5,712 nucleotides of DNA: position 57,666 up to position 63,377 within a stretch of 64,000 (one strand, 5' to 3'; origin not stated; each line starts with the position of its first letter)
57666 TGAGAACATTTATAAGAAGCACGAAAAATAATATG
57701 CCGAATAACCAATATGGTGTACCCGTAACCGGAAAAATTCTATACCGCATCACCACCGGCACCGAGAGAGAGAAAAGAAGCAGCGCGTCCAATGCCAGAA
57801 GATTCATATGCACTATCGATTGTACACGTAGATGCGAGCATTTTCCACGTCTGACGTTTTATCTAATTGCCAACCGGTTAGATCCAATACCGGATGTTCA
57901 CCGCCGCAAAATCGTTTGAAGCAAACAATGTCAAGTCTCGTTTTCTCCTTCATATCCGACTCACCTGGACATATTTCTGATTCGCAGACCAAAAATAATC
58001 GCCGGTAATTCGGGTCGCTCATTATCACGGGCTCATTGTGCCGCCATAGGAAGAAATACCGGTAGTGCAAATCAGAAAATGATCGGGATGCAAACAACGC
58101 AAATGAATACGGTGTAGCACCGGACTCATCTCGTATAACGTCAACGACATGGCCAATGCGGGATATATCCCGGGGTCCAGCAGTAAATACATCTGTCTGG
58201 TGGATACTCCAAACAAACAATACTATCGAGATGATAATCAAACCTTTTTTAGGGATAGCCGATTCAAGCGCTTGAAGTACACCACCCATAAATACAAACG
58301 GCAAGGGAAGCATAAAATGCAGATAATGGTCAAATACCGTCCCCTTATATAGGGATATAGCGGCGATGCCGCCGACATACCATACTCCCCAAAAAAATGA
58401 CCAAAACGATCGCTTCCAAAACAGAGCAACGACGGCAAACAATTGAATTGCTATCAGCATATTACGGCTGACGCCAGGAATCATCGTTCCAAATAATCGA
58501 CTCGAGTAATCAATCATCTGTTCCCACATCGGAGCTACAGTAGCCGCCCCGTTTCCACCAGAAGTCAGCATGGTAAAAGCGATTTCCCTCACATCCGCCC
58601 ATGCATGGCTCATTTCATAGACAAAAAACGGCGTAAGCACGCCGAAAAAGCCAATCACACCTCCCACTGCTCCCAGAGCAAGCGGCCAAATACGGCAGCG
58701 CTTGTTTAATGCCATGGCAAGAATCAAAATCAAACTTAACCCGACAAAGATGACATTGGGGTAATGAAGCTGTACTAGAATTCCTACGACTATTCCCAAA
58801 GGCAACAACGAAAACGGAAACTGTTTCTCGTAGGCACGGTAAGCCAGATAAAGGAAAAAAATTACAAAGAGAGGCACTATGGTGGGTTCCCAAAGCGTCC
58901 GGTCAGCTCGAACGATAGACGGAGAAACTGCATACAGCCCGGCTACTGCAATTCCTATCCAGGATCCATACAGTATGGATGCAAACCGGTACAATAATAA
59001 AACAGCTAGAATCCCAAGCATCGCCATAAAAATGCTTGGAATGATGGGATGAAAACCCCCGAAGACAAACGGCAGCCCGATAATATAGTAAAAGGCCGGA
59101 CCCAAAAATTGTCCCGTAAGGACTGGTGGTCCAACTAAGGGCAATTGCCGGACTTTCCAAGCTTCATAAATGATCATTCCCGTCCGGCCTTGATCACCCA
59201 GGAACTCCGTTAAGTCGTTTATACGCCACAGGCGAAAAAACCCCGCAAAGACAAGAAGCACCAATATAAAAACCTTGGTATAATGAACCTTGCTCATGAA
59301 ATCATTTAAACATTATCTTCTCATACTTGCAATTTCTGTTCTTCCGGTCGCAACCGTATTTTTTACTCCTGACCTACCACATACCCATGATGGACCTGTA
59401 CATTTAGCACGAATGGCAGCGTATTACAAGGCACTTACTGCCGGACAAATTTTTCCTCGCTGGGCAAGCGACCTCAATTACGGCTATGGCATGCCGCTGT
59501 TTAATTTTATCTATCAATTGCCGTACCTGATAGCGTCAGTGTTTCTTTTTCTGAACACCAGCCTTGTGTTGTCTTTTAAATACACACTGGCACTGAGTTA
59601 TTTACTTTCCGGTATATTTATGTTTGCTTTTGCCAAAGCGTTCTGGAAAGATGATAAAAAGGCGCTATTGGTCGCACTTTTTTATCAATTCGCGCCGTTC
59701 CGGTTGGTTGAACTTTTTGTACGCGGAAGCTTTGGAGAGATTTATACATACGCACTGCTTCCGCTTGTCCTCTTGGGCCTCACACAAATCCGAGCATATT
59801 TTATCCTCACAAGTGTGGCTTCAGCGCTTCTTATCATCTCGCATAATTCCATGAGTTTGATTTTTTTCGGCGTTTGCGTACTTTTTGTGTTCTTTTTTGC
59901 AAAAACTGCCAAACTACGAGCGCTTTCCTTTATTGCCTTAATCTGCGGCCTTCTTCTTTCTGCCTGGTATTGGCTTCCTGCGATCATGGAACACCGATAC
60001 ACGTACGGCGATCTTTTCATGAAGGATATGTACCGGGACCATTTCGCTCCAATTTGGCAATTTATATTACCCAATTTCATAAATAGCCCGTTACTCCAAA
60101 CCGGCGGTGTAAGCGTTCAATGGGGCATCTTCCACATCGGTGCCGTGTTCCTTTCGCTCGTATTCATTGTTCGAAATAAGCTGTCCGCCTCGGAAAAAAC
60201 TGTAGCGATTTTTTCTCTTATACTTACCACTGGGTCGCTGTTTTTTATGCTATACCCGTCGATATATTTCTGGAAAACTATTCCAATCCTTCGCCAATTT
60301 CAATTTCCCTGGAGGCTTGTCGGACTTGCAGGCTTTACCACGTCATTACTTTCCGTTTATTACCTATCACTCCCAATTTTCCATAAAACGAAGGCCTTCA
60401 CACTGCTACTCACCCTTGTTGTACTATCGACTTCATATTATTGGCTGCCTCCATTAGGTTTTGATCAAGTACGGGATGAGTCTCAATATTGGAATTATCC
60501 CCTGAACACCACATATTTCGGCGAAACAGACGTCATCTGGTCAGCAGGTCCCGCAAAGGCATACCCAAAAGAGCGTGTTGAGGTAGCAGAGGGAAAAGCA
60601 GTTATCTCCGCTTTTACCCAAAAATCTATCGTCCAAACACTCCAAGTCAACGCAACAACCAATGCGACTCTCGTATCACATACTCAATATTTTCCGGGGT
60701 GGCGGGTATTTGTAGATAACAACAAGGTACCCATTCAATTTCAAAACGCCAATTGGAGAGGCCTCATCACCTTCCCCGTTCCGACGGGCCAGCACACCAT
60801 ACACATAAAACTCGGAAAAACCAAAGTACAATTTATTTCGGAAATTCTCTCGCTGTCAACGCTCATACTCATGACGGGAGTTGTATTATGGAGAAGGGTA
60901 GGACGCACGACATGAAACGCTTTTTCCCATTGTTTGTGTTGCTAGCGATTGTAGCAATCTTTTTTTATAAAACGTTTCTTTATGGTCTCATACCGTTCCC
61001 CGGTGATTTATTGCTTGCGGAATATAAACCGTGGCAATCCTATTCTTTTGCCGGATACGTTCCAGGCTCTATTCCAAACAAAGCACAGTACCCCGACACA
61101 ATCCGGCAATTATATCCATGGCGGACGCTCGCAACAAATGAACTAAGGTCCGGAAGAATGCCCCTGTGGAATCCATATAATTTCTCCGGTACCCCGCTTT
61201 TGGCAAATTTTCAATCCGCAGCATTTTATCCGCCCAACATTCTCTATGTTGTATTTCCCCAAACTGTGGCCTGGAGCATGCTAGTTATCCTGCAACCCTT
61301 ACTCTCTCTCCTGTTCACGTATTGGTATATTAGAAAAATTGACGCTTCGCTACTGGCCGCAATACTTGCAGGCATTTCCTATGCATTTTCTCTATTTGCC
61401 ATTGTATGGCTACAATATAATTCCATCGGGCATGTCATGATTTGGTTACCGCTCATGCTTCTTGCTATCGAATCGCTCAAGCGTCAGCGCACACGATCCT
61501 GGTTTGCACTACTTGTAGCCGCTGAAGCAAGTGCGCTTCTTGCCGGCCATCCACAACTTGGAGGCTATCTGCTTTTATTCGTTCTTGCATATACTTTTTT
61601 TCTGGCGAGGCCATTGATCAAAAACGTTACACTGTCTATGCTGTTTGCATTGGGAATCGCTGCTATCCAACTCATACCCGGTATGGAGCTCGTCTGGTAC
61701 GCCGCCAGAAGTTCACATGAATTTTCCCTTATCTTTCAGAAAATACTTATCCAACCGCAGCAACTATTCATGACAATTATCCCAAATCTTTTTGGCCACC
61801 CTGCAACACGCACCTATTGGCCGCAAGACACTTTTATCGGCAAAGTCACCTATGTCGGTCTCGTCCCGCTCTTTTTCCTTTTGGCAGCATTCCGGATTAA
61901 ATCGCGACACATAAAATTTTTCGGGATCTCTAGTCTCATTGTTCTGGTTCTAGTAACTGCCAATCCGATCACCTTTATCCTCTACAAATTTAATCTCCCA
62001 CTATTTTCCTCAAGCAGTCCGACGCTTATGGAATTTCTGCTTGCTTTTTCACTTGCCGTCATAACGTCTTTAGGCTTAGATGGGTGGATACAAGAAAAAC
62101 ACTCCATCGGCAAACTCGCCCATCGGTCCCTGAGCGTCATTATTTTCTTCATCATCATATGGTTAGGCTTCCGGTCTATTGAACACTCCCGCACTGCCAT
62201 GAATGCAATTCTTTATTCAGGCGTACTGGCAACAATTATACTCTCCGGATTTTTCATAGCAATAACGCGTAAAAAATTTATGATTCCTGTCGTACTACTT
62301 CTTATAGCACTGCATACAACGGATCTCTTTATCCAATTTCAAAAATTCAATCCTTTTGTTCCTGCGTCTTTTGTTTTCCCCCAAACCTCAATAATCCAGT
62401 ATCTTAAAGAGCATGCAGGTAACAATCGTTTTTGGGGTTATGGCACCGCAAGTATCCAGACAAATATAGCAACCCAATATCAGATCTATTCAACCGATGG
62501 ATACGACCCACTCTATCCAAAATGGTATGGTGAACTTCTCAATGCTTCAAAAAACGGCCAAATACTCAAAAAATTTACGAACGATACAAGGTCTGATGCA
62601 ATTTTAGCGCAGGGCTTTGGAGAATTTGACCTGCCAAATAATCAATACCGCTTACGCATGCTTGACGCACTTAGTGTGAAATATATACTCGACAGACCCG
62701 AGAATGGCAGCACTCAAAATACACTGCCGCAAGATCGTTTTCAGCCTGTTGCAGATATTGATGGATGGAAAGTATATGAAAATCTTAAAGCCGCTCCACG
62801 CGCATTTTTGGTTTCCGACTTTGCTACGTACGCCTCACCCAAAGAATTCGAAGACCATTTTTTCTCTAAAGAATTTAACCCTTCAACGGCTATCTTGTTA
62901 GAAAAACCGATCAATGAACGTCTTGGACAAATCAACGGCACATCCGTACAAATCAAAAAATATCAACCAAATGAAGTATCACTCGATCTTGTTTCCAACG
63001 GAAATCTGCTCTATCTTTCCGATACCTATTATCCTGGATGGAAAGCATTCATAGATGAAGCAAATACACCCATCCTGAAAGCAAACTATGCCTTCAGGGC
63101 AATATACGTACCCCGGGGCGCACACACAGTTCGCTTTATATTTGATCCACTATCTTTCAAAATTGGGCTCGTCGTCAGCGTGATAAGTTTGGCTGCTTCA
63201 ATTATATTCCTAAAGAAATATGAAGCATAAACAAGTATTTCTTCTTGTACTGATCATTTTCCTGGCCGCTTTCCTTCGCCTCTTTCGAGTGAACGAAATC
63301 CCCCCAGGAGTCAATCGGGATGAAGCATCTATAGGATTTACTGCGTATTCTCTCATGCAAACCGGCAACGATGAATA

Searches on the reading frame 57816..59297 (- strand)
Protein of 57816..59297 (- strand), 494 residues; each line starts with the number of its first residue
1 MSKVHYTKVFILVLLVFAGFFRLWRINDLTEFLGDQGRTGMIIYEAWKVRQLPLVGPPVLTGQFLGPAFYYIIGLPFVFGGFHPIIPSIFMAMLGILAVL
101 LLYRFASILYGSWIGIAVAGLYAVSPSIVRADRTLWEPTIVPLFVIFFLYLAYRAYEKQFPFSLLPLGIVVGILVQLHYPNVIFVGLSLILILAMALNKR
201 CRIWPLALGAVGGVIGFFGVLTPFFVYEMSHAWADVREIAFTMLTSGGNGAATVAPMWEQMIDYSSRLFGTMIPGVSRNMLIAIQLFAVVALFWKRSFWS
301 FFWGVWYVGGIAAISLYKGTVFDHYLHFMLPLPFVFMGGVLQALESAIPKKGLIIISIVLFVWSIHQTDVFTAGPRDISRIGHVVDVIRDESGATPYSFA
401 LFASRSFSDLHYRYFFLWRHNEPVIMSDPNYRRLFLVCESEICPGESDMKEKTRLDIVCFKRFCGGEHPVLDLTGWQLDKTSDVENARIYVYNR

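Call 5: search_protein_families(library=pfam, proteins=[window:57816-59297:-], max_evalue=0.01)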
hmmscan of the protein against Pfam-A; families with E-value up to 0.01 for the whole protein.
window:57816-59297:- (494 aa): 1 family
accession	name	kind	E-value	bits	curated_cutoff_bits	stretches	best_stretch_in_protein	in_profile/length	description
PF13231.12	PMT_2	-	4.9e-06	27.3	26.1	1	67-215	4-152/160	Dolichyl-phosphate-mannose-protein mannosyltransferase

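Call 9: search_protein_families(library=ncbifam, proteins=[window:57816-59297:-], max_evalue=0.01)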
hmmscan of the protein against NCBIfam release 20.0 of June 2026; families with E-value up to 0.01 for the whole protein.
window:57816-59297:- (494 aa): 0 families

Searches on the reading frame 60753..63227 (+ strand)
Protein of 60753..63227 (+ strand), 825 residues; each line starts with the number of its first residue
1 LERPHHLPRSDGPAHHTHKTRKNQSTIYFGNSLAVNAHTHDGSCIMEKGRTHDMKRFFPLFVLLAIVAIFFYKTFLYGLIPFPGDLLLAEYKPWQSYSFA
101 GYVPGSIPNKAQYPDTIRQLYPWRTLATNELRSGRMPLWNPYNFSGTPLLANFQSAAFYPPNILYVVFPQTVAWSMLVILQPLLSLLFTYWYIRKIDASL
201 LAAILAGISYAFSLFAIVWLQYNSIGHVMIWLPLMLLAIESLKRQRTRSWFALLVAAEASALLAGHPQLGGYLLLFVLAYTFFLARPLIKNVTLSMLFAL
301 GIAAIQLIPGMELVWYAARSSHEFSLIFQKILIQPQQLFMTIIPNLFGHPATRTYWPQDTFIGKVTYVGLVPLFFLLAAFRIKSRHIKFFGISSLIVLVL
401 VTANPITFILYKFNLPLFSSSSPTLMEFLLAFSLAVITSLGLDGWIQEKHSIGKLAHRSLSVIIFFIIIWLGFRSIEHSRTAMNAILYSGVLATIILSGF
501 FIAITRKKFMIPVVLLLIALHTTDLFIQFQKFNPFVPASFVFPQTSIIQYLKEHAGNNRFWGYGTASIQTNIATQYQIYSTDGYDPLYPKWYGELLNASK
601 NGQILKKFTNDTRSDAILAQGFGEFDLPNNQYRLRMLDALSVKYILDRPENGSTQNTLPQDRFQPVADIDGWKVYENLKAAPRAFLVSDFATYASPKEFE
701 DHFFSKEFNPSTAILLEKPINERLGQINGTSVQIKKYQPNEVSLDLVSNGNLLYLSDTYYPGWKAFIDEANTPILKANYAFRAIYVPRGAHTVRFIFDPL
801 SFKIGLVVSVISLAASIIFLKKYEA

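Call 5: search_protein_families(library=pfam, proteins=[window:60753-63227:+], max_evalue=0.01)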
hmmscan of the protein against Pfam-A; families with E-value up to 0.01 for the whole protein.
window:60753-63227:+ (825 aa): 1 family
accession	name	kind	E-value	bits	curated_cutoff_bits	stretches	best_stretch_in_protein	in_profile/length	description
PF09586.16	YfhO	-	5.8e-25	88.3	28.5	2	719-809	743-835/835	Bacterial membrane protein YfhO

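Call 9: search_protein_families(library=ncbifam, proteins=[window:60753-63227:+], max_evalue=0.01)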
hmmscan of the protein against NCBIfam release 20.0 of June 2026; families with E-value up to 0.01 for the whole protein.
window:60753-63227:+ (825 aa): 2 families
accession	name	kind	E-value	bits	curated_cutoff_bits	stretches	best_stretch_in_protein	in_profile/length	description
NF047589.1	GlcsyltransPgfM1Strep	equivalog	0.00011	20.3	1400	1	743-820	874-951/955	glycosyltransferase PgfM1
NF047590.1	GlcsyltransPgfM2Strep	equivalog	0.00013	20.3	1500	1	734-822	784-879/884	glycosyltransferase PgfM2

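Call 78: find_encoding_contigs(protein=window:60912-63227:+, flank=6000, max_places=2)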
Protein window:60912-63227:+ (772 aa): no gene with exactly this product is on record in the collection.
